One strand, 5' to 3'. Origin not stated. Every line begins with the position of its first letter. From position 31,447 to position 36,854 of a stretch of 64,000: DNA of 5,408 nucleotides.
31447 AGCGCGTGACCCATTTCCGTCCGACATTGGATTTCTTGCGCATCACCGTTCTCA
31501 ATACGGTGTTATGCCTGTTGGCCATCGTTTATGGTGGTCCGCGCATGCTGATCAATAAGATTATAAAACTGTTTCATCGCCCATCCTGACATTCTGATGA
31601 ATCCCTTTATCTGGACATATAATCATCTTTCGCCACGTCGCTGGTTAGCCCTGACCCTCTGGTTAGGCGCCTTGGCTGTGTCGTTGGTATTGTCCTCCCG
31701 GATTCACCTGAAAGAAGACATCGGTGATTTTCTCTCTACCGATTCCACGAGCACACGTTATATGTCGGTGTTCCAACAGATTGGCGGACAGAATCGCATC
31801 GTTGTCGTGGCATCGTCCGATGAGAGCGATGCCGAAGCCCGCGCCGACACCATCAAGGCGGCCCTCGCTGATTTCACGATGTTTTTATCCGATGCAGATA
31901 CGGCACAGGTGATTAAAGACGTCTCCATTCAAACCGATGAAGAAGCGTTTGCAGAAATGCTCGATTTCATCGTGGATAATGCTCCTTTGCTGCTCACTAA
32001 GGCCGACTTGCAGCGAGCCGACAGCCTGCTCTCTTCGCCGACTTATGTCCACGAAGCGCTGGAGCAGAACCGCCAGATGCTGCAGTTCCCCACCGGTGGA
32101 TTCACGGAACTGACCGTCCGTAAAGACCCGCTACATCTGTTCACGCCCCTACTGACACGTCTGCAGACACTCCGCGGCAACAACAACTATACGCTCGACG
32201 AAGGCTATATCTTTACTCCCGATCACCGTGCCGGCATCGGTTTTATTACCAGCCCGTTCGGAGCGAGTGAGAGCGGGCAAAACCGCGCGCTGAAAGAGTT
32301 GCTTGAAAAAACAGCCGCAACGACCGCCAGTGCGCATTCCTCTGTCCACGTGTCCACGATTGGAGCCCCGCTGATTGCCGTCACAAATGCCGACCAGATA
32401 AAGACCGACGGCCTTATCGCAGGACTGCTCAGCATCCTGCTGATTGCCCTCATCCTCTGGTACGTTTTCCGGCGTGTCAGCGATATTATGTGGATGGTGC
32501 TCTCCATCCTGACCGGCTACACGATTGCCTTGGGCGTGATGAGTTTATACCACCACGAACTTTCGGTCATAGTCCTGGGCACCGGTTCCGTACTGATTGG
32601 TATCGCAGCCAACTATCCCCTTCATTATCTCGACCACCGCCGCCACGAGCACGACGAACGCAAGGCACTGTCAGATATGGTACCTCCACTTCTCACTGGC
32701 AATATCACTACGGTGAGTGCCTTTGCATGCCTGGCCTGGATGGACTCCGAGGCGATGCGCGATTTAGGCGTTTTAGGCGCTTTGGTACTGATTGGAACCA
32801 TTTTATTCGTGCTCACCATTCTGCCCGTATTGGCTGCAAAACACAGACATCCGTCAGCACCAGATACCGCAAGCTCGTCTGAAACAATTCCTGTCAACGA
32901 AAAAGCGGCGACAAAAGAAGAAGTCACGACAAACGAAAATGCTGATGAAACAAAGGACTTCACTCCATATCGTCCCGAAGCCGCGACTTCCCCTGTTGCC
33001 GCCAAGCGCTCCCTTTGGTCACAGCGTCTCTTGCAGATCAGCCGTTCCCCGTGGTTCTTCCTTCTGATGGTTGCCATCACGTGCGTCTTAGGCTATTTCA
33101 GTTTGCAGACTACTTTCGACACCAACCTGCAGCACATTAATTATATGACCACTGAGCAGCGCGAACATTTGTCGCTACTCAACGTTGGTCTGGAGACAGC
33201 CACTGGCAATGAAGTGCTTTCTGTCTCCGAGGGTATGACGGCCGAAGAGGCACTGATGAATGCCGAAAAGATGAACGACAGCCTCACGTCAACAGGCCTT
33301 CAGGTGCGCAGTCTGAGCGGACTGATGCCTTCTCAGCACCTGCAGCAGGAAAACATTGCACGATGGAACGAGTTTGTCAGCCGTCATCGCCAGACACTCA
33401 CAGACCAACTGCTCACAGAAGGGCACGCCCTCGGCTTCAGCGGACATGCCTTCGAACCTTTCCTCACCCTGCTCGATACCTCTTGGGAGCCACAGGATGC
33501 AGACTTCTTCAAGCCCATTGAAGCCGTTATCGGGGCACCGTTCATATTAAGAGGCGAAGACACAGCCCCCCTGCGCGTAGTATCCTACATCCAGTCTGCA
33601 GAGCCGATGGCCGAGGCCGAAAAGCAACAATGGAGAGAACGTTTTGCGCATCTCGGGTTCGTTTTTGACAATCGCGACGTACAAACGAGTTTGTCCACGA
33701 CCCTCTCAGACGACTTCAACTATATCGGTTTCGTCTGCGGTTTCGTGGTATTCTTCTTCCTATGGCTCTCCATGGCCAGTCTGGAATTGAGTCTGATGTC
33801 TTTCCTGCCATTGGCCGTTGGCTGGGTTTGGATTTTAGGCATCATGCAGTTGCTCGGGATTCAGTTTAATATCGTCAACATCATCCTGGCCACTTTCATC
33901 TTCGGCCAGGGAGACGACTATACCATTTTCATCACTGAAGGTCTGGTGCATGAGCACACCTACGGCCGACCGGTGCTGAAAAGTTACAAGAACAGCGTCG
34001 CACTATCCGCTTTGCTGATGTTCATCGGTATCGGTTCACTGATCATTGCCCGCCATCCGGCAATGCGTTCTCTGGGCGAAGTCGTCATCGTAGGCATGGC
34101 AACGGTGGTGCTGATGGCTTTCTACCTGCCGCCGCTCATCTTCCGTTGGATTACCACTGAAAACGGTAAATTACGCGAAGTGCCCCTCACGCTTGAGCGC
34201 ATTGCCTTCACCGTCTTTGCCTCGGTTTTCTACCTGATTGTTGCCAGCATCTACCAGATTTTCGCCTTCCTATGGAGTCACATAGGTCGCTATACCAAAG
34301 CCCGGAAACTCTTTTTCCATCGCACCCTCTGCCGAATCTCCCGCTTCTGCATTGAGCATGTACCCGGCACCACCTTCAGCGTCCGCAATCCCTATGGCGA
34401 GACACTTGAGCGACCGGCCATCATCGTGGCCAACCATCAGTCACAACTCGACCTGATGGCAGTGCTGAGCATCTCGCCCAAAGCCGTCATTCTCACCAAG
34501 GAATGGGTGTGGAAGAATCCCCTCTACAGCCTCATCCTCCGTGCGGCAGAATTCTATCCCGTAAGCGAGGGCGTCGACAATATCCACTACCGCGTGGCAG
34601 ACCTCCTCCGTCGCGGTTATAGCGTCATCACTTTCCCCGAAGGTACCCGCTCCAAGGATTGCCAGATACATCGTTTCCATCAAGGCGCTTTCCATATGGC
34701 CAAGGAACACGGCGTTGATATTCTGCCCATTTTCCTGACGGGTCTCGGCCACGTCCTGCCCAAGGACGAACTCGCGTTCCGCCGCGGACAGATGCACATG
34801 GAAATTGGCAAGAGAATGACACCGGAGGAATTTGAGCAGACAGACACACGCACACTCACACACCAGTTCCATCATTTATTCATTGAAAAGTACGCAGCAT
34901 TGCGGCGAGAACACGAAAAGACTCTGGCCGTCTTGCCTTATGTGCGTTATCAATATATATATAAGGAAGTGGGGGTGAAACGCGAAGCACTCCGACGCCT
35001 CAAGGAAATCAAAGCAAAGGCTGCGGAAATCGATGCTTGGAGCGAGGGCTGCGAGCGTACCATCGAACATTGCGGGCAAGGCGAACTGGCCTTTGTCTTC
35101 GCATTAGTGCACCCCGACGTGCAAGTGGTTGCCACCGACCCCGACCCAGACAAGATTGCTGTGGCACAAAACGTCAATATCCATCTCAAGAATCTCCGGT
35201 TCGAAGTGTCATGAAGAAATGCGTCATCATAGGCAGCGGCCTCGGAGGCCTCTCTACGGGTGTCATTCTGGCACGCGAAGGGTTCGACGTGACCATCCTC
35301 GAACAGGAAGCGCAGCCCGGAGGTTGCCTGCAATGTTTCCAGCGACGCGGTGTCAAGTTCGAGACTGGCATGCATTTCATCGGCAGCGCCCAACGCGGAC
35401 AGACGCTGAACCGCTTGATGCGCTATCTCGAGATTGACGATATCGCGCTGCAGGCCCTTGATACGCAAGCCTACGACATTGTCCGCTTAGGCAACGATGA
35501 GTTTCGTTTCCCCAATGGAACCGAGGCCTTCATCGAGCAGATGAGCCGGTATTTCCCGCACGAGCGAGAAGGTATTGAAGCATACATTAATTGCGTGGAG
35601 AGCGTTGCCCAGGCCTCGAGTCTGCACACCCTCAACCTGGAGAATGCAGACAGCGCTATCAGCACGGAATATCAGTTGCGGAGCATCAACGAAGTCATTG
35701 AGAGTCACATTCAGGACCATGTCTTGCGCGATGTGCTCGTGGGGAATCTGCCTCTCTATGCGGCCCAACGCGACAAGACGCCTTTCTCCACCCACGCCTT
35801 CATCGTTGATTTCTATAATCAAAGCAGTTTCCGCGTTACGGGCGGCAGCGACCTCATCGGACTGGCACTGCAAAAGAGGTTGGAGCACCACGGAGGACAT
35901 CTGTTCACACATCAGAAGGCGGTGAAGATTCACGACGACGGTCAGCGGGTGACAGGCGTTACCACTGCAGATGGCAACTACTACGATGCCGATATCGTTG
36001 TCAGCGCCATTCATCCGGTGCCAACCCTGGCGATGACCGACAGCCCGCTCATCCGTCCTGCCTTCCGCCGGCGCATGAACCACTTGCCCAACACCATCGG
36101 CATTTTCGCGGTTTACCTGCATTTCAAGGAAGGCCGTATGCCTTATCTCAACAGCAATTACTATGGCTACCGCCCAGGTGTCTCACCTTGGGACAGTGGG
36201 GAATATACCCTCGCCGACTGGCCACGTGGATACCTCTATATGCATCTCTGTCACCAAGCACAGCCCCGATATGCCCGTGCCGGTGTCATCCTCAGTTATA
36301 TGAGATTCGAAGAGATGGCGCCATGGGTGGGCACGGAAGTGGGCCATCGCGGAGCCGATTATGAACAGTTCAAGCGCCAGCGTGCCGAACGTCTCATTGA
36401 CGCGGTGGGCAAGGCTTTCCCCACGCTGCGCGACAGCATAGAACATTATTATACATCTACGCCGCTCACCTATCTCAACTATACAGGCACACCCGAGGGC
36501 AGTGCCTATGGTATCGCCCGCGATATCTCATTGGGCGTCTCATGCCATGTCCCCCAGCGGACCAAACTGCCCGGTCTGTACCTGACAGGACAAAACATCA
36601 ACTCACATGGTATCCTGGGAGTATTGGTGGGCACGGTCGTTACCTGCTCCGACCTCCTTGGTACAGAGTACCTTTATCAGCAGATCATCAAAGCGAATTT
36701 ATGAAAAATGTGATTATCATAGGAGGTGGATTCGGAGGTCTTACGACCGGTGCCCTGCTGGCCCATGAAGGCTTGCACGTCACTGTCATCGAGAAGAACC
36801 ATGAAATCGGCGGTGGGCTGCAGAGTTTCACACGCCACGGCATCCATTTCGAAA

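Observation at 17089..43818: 26.7-kb, 26-gene aryl-polyene/flexirubin-type type II PKS island with lipid-anchoring and export machinery but no dialkylresorcinol genes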

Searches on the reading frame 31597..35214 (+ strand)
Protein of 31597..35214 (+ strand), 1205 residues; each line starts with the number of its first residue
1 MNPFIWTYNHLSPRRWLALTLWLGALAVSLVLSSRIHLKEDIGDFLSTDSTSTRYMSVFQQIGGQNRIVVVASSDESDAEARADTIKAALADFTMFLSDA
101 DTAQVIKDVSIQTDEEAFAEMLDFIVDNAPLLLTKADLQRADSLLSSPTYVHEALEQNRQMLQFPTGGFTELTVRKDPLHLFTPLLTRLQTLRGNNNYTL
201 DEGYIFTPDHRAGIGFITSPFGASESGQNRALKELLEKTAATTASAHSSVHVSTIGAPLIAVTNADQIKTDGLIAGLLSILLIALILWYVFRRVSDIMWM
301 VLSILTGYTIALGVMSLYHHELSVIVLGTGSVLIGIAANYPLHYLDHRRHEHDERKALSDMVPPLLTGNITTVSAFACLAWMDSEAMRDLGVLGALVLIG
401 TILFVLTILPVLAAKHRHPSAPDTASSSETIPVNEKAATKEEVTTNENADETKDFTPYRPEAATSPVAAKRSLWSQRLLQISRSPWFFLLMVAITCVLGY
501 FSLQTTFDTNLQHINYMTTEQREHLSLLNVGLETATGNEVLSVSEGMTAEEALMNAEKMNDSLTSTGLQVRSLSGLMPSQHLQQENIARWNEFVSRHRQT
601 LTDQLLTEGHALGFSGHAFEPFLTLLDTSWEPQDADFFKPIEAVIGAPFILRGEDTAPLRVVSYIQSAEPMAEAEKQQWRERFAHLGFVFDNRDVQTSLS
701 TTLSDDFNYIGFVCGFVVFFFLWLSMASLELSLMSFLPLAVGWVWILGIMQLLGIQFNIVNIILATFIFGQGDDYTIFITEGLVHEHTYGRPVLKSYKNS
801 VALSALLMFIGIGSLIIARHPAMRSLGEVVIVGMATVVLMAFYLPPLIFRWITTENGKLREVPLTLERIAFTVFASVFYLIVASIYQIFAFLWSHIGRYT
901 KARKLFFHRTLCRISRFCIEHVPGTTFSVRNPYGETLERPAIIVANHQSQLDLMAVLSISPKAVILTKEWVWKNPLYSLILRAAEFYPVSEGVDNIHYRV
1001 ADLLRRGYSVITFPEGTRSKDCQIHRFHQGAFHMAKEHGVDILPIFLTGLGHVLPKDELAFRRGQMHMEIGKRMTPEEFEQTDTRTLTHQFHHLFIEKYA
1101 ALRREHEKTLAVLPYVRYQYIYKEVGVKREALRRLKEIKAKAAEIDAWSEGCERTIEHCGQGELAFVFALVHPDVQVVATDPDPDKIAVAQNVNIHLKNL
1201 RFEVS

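Call 5: search_protein_families(library=pfam, proteins=[window:31597-35214:+], max_evalue=0.01)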
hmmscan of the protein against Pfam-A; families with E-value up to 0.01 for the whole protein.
window:31597-35214:+ (1205 aa): 2 families
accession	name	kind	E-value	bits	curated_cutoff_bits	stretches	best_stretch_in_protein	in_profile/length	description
PF01553.26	Acyltransferase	-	2.7e-19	69.7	23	1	938-1046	13-130/132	Acyltransferase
PF03176.21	MMPL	-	1.5e-13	50.9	20.5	2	206-414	81-300/333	MMPL family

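Call 12: search_protein_families(library=ncbifam, proteins=[window:31597-35214:+], max_evalue=0.001)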
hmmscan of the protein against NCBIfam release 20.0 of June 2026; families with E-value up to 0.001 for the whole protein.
window:31597-35214:+ (1205 aa): 11 families
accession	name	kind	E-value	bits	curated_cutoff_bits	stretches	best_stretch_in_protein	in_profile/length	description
TIGR00921.1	2A067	subfamily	2e-25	89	351.9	2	247-412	558-730/733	hydrophobe/amphiphile efflux-3 (HAE3) family transporter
TIGR03480.1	HpnN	hypoth_equivalog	3.2e-23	81.7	751.85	2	716-847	723-854/862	hopanoid biosynthesis associated RND transporter like protein HpnN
TIGR00530.1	AGP_acyltrn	subfamily_domain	1.3e-19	70.3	102.95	1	936-1047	11-129/130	1-acylglycerol-3-phosphate O-acyltransferase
TIGR00833.1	actII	subfamily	8.7e-12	44.1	874.7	2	242-414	145-330/910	MMPL family RND transporter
NF052374.1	HopndTporHpnN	equivalog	1.1e-10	40.3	1100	2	244-417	686-858/858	hopanoid transporter HpnN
NF006386.0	PRK08633.1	equivalog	3.4e-10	38.3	1221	1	939-1050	441-554/1147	acyl-[ACP]--phospholipid O-acyltransferase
NF011593.0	PRK15018.1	equivalog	5.8e-10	39.3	501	1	877-1105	4-235/245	1-acylglycerol-3-phosphate O-acyltransferase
NF045600.2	BstA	equivalog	2.4e-08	32.4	1400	1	718-850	762-895/903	sterol transporter cytoplasmic membrane protein BstA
NF052553.1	LyOrLpactfOlsABRUA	equivalog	2.3e-06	27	300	1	869-1035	7-164/263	lyso-ornithine lipid O-acyltransferase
NF052552.1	LyOrLpactfOlsARHOCB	equivalog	0.00017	20.7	300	1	924-1034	74-183/271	lyso-ornithine lipid O-acyltransferase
NF006354.0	PRK08578.1-2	equivalog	0.00022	20.7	353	1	239-336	99-191/296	preprotein translocase subunit SecF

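Call 25: find_related_loci(query=window:31597-35214:+, collection=genome_contigs, flank=10000)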
Query window:31597-35214:+ (1205 aa) in genome_contigs; peptide patterns used: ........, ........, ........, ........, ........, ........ (x = any residue, [..] = any of these).
29 stretches matched a pattern; 16 encode a relative of the query (tblastn E <= 1e-3); 15 distinct loci.
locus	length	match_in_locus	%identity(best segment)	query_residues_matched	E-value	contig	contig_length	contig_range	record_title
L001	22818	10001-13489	71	1-1205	0e+0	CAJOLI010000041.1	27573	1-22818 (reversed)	uncultured Bacteroidaceae bacterium isolate Reindeer_1_mag_5 genome assembly, contig: scaffold_2518, whole genome shotgu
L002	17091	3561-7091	72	1-1205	0e+0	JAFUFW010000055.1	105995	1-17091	MAG: Bacteroidaceae bacterium isolate RGIG4457 Roe_deer_Omasum-4__c88947, whole genome shotgun sequence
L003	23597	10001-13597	72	1-1205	0e+0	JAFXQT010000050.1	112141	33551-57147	MAG: Bacteroidaceae bacterium isolate RGIG6660 Sheep_Rumen-1__c689687, whole genome shotgun sequence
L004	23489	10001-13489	72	1-1205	0e+0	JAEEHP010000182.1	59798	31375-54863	MAG: Bacteroidaceae bacterium isolate Tb.RUG.125 k141_7668501_flag=0_multi=64.3196_len=59798, whole genome shotgun seque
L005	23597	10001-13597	71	1-1205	0e+0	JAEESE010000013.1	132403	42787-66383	MAG: Bacteroidaceae bacterium isolate Tb.RUG.375 NODE_280_length_132403_cov_3.356973, whole genome shotgun sequence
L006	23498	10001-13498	63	1-1204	0e+0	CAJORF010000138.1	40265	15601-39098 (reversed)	uncultured Bacteroidaceae bacterium isolate Rumen_Coassembly_mag_972 genome assembly, contig: k87_35782604, whole genome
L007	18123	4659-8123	60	4-1204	0e+0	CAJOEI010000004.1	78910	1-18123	uncultured Bacteroidaceae bacterium isolate Red_deer_3_mag_10 genome assembly, contig: scaffold_127, whole genome shotgu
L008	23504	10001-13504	53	4-1204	0e+0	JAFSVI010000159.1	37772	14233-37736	MAG: Bacteroidaceae bacterium isolate RGIG3507 Goat_Rumen.Co__c2207496, whole genome shotgun sequence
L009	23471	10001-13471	66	4-1203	0e+0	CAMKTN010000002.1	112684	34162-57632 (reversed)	MAG: uncultured Prevotellaceae bacterium isolate SRR12081293_bin.61_metaWRAP_v1.3_MAG genome assembly, contig: ERZ122897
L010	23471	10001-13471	65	4-1203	0e+0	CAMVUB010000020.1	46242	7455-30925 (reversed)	MAG TPA_asm: uncultured Prevotellaceae bacterium isolate SRR8387719_bin.79_metaWRAP_v1.3_MAG genome assembly, contig: ER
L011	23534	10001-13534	71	1-1205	0e+0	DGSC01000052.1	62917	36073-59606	MAG TPA_asm: Prevotellaceae bacterium UBA4372 UBA4372_contig_1237, whole genome shotgun sequence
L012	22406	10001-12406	38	16-869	3e-177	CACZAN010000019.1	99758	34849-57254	MAG: uncultured Bacteroidales bacterium isolate RUG12444 genome assembly, contig: RUG12444_asm_19, whole genome shotgun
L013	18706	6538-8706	31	1-861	4e-115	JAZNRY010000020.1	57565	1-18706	MAG: Paludibacteraceae bacterium isolate T1900044812_TS20190278.MAGScoT_cleanbin_000006 SGB_2793_k141_442560, whole geno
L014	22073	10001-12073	31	33-861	1e-116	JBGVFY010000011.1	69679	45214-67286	MAG: Paludibacteraceae bacterium isolate fecal_MAG_38 fecal_MAG_38_contig_0011, whole genome shotgun sequence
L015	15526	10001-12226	31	1-878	2e-116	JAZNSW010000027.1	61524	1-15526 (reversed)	MAG: Paludibacteraceae bacterium isolate T1900044806_TS20190272.MAGScoT_cleanbin_000005 SGB_2755_k141_190914, whole geno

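Call 28: search_protein_families(library=pfam, proteins=[L001:20741-22066:+, L002:15624-16583:+, L004:22280-23347:+, L008:15134-16036:+, L013:8729-9208:+, L013:9221-10072:+, L013:10392-11288:+, L013:12273-13331:+, L013:13339-14247:+, L006:316-837:+], max_evalue=0.001)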
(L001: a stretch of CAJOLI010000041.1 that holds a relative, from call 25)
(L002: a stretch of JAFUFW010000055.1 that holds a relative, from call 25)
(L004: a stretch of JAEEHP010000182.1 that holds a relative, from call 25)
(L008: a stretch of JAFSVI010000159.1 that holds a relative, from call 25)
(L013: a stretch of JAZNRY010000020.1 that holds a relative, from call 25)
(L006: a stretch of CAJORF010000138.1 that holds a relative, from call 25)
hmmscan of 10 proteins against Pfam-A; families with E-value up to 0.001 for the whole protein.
L001:20741-22066:+ (441 aa): 2 families
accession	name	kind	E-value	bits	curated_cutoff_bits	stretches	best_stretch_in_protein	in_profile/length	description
PF00501.34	AMP-binding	-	1.3e-40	139.8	29.9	2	108-306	165-383/384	AMP-binding enzyme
PF13193.12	AMP-binding_C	-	2.6e-13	51.1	24.5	1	357-432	1-76/76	AMP-binding enzyme C-terminal domain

L002:15624-16583:+ (319 aa): 1 family
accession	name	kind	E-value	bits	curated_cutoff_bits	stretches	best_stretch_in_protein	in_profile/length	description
PF00215.30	OMPdecase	-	6.9e-25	88.7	27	1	17-294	3-215/221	Orotidine 5'-phosphate decarboxylase / HUMPS family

L004:22280-23347:+ (355 aa): 0 families

L008:15134-16036:+ (300 aa): 0 families

L013:8729-9208:+ (159 aa): 0 families

L013:9221-10072:+ (283 aa): 1 family
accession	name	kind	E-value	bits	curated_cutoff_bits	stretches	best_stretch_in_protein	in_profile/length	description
PF00756.26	Esterase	-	2.5e-24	86.9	22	1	33-255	6-247/251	Putative esterase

L013:10392-11288:+ (298 aa): 1 family
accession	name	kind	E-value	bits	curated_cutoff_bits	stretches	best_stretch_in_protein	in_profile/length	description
PF13310.11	Virulence_RhuM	-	5.9e-21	75.3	33.7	1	72-141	2-73/252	Virulence protein RhuM family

L013:12273-13331:+ (352 aa): 0 families

L013:13339-14247:+ (302 aa): 0 families

L006:316-837:+ (173 aa): 0 families

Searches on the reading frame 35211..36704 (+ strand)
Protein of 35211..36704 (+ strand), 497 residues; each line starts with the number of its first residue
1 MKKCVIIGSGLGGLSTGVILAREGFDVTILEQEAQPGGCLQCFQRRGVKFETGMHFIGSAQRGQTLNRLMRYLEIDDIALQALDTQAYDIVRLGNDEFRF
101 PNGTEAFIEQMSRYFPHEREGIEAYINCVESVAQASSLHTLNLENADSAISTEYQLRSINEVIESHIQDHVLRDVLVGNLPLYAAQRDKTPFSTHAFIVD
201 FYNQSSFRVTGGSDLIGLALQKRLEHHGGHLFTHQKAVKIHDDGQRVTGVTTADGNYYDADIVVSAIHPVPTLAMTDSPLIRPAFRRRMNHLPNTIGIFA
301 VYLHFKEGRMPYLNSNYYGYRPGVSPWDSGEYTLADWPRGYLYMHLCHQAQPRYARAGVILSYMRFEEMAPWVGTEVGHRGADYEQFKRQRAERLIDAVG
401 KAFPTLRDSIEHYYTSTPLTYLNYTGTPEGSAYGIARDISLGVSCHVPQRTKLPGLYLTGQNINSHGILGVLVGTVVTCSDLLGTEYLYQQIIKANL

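Call 6: search_protein_families(library=pfam, proteins=[window:35211-36704:+], max_evalue=0.01)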
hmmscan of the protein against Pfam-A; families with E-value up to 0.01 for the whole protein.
window:35211-36704:+ (497 aa): 11 families
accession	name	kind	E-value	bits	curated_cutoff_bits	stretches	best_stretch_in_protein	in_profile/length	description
PF01593.30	Amino_oxidase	-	1.4e-17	64.5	19.8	1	11-464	1-421/443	Flavin containing amine oxidoreductase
PF13450.12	NAD_binding_8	-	1.3e-14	54.7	21.9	1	6-73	1-68/68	NAD(P)-binding Rossmann-like domain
PF01266.30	DAO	-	1.3e-11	45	27.9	2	4-38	2-37/353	FAD dependent oxidoreductase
PF07992.20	Pyr_redox_2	-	5.6e-08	33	26.1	1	3-34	2-33/291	Pyridine nucleotide-disulphide oxidoreductase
PF00890.30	FAD_binding_2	-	5.8e-06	26.2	20.4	1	5-41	3-39/414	FAD binding domain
PF00070.33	Pyr_redox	-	1.6e-05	25.7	22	0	4-36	2-34/82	Pyridine nucleotide-disulphide oxidoreductase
PF01494.25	FAD_binding_3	-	0.00032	20.5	22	1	4-35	4-35/349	FAD binding domain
PF12831.13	FAD_oxidored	-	0.00033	20.5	27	0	4-39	2-37/416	FAD dependent oxidoreductase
PF01134.28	GIDA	-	0.00057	19.5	22.1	0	3-42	1-40/391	Glucose inhibited division protein A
PF01946.23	Thi4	-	0.00071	19.3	26.2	1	4-39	20-56/235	Thi4 family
PF03486.20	HI0933_like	-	0.0036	17.2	50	0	3-37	2-36/244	HI0933-like protein Rossmann domain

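Call 12: search_protein_families(library=ncbifam, proteins=[window:35211-36704:+], max_evalue=0.001)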
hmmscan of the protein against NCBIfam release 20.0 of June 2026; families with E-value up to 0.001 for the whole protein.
window:35211-36704:+ (497 aa): 43 families (the best 25 are shown)
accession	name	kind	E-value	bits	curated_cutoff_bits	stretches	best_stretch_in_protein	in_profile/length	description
TIGR02733.1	desat_CrtD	equivalog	5.8e-37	127.5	549.7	1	3-482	3-488/492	C-3',4' desaturase CrtD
TIGR02730.1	carot_isom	equivalog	8.6e-30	104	586.9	1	4-471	3-477/493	carotenoid isomerase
TIGR02734.1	crtI_fam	subfamily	6.7e-27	94.3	238.1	1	5-460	2-465/504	phytoene desaturase family protein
NF045637.1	carotdesatCrtDProt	equivalog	9.8e-20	70.5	580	2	5-53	2-50/485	1-hydroxycarotenoid 3,4-desaturase CrtD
NF042421.1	hydcarot_desat_CrtD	equivalog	8.3e-18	64.1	500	1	1-273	1-282/487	1-hydroxycarotenoid 3,4-desaturase CrtD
NF058655.1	CrtID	equivalog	4.6e-17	62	640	1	5-267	2-272/478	bifunctional phytoene desaturase/3,4-desaturase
NF005560.0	PRK07233.1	equivalog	2.8e-15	56.1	252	1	3-75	2-72/435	hypothetical protein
TIGR03467.1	HpnE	equivalog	2.8e-12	46.7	283.05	1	5-78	2-75/430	hydroxysqualene dehydroxylase HpnE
NF045689.1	BCarotKetCrtO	equivalog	2e-08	33.2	1000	0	202-267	231-297/563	beta-carotene ketolase CrtO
TIGR00562.1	proto_IX_ox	equivalog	8.7e-08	31.2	97.85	1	1-63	2-66/470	protoporphyrinogen oxidase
NF005548.0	PRK07208.1-4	equivalog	2.4e-07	29.7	389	1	2-55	4-57/488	hypothetical protein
NF006021.0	PRK08163.1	equivalog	2e-06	27.1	459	1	2-35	6-39/398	3-hydroxybenzoate 6-monooxygenase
NF033623.1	urate_HpxO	equivalog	2.4e-06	26.7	500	1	3-52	1-52/381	FAD-dependent urate hydroxylase HpxO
NF008845.0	PRK11883.1-5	equivalog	2.4e-06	26.1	560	1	2-104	5-109/468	protoporphyrinogen oxidase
NF008843.0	PRK11883.1-3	equivalog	2.8e-06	26.7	406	1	1-80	1-82/424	protoporphyrinogen oxidase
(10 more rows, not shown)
